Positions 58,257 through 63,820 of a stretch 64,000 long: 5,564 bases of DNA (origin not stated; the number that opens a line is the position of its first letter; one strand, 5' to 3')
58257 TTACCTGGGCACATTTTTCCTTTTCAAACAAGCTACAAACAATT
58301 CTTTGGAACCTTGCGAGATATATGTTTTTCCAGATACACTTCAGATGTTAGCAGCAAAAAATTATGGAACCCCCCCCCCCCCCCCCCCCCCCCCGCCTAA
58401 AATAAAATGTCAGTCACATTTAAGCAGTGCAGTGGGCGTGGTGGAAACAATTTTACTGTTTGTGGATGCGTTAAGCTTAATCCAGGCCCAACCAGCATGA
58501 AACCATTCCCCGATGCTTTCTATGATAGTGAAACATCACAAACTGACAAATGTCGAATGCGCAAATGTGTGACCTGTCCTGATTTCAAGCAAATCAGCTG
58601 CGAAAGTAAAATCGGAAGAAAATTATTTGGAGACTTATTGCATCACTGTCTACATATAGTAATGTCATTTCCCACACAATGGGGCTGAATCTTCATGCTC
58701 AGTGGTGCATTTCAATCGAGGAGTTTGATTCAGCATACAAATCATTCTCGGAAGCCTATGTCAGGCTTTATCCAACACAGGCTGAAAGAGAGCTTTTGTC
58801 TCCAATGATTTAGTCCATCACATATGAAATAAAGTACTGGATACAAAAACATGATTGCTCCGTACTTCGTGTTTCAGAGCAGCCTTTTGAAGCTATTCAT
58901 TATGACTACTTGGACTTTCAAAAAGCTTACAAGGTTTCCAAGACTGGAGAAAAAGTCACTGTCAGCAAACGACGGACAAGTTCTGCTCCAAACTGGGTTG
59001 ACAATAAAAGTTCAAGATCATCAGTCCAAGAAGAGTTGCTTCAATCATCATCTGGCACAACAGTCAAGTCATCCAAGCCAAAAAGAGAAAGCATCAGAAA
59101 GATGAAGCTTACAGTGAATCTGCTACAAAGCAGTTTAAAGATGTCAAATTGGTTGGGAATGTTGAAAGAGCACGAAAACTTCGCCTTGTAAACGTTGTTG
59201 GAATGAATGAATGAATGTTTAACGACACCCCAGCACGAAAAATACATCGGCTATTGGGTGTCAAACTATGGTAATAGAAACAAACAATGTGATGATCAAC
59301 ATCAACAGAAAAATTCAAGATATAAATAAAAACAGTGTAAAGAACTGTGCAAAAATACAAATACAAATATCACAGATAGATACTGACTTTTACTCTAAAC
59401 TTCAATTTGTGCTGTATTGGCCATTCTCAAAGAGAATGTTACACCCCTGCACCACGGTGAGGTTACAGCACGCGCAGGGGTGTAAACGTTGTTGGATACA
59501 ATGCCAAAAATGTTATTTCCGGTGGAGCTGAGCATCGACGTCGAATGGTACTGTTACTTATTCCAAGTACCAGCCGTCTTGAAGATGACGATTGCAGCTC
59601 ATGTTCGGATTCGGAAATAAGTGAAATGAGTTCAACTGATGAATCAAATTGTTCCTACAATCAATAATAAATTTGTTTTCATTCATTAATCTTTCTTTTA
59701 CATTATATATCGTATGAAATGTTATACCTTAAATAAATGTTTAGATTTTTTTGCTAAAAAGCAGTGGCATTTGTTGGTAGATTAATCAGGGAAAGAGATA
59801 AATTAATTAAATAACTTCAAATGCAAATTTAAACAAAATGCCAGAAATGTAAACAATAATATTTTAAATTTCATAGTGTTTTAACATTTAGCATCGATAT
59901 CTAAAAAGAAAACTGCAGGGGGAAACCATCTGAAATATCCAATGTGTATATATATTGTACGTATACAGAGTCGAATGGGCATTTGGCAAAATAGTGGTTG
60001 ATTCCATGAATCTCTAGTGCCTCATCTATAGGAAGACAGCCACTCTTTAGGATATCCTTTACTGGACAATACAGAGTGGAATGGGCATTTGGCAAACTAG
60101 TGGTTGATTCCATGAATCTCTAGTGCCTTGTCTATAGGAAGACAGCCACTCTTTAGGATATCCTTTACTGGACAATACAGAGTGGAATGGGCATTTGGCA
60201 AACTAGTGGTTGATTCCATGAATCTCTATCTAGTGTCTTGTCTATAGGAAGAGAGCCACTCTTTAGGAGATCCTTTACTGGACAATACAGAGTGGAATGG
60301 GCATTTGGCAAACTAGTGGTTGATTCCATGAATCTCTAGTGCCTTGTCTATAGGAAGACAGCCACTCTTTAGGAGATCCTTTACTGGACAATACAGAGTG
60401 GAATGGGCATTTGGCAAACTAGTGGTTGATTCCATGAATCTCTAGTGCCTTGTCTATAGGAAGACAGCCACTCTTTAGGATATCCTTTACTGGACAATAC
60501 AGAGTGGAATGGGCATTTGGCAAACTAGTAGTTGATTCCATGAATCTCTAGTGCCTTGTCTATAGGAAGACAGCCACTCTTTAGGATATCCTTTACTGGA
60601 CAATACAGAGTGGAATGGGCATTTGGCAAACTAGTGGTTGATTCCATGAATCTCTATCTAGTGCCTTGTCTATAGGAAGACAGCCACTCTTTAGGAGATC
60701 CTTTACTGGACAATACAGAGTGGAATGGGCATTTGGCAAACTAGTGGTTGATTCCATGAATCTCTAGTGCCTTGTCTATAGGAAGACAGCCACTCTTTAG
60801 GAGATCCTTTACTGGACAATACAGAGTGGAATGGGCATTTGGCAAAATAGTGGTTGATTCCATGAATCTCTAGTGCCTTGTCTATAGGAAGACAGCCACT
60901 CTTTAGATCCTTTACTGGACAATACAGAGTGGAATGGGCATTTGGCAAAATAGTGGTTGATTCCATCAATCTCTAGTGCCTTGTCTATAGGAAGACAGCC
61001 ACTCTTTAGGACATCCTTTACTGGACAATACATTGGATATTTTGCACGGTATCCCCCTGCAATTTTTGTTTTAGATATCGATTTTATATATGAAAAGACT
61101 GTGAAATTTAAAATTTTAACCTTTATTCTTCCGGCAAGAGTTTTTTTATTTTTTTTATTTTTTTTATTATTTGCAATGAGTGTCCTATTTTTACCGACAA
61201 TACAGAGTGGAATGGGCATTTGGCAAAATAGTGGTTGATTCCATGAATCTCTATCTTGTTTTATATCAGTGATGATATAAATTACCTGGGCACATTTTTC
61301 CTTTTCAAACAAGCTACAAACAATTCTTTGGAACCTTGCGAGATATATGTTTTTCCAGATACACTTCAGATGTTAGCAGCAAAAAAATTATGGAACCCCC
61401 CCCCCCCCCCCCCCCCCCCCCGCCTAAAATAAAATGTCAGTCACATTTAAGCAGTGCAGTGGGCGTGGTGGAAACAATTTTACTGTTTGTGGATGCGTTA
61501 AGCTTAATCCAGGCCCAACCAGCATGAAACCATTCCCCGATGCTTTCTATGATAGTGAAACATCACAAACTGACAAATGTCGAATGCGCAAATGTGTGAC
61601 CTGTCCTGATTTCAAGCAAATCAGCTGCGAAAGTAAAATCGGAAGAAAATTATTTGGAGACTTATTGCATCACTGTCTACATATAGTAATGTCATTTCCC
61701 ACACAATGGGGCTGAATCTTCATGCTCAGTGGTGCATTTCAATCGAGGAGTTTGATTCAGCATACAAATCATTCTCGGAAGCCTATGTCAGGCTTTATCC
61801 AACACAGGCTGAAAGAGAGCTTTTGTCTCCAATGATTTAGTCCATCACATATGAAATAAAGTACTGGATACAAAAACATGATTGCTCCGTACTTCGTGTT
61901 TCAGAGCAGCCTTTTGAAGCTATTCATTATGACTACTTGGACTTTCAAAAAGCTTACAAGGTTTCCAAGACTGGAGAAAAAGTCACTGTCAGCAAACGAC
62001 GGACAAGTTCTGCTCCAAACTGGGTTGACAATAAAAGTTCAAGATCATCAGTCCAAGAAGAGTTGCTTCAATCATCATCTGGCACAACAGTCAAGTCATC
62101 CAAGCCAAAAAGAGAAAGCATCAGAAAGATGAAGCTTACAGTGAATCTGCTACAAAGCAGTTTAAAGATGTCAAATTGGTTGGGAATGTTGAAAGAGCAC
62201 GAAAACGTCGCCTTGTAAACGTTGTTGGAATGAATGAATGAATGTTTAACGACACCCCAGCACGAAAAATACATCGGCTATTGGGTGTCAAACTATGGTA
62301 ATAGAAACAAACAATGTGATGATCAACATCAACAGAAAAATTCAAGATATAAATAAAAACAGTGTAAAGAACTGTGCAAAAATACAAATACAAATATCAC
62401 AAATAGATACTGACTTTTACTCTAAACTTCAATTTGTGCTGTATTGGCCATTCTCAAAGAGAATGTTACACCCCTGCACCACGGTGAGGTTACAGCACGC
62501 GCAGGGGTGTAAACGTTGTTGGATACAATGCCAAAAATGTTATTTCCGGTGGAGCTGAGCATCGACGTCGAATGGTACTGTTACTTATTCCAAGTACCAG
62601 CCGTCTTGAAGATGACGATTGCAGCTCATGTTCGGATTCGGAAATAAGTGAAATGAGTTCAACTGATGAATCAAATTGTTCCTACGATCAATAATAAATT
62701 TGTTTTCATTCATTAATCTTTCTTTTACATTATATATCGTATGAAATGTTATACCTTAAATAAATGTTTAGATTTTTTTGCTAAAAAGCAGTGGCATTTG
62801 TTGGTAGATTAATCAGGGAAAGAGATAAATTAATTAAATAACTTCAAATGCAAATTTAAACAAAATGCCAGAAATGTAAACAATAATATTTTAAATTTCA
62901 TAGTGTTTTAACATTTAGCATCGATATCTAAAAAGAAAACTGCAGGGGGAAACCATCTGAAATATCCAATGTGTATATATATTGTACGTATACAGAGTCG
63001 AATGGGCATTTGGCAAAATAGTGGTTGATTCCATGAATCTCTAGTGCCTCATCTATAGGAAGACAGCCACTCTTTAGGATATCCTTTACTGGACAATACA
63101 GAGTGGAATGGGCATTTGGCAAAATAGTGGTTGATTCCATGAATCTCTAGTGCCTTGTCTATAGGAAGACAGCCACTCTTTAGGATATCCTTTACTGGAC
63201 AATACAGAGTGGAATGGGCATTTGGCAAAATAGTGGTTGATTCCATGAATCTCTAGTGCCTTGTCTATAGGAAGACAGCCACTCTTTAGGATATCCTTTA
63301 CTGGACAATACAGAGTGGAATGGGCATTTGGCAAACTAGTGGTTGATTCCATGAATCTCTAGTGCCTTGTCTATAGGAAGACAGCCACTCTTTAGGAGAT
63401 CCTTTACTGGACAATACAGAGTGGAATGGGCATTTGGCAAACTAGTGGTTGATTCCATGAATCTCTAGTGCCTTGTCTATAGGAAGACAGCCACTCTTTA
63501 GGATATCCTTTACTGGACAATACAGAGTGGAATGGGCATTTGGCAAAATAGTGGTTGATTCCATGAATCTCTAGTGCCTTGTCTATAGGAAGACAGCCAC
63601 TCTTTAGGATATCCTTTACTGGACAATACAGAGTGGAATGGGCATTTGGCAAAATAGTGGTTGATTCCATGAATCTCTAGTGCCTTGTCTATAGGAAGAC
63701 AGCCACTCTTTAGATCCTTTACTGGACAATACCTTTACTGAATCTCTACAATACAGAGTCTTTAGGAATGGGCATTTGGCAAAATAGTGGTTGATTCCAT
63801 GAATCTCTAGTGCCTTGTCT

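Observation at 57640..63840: Composite higher-order tandem repeat of about 3.03 kb: a 106-bp satellite array plus a 1.9-kb spacer with poly-C, decayed ORFs and a stop/AATAAA ending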

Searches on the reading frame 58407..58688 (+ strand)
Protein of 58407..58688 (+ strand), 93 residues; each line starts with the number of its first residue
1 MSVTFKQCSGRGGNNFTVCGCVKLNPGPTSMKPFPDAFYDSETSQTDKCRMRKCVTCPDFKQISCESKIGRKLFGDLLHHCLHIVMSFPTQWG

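Call 7: search_protein_families(library=pfam, max_evalue=1, proteins=[window:58407-58685:+])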
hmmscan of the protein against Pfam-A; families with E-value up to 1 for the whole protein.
seq(93 aa): 0 families

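Call 8: find_encoding_contigs(protein=window:58407-58688:+, flank=10000, max_places=10)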
Protein window:58407-58688:+ (93 aa): no gene with exactly this product is on record in the collection.

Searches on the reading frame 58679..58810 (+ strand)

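Call 7: search_protein_families(library=pfam, max_evalue=1, proteins=[window:58679-58810:+])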
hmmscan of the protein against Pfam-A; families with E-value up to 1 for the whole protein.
seq(44 aa): 1 family
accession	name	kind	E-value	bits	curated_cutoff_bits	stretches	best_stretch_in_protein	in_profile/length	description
PF09996.14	DUF2237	-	0.26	11.7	25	1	2-35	67-100/115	Uncharacterized protein conserved in bacteria (DUF2237)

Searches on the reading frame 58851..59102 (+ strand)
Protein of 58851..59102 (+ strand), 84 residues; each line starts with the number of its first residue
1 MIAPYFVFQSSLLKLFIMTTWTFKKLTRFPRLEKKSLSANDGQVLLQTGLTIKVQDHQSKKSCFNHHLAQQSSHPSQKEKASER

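Call 7: search_protein_families(library=pfam, max_evalue=1, proteins=[window:58851-59102:+])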
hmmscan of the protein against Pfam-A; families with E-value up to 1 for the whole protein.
seq(84 aa): 1 family
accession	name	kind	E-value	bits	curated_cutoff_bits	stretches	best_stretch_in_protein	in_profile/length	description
PF20896.2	ToMV_Hel_N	-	0.094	13.2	27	1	3-63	10-70/158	Tomato mosaic virus helicase, N-terminal domain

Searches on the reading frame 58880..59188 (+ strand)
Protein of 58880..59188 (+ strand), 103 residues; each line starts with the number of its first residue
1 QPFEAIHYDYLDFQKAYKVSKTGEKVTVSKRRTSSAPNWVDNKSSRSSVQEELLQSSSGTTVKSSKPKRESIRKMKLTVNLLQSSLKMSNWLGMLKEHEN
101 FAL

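Call 7: search_protein_families(library=pfam, max_evalue=1, proteins=[window:58880-59188:+])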
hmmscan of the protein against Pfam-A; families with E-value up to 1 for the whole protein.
seq(103 aa): 2 families
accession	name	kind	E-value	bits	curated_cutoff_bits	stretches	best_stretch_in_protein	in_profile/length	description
PF07083.16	DUF1351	-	0.029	14.5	27.8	1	18-99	114-193/210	Protein of unknown function (DUF1351)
PF09547.16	SpoIVA_ATPase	-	0.072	12.9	26.6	1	39-69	45-75/237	Stage IV sporulation protein A, ATPase domain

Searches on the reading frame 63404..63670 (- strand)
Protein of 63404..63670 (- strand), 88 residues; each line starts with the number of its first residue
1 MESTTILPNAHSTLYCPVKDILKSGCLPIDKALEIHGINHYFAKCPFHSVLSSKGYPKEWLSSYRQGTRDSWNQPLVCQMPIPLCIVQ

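Call 28: find_encoding_contigs(protein=window:63404-63670:-, flank=10000, max_places=10)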
Protein window:63404-63670:- (88 aa): no gene with exactly this product is on record in the collection.
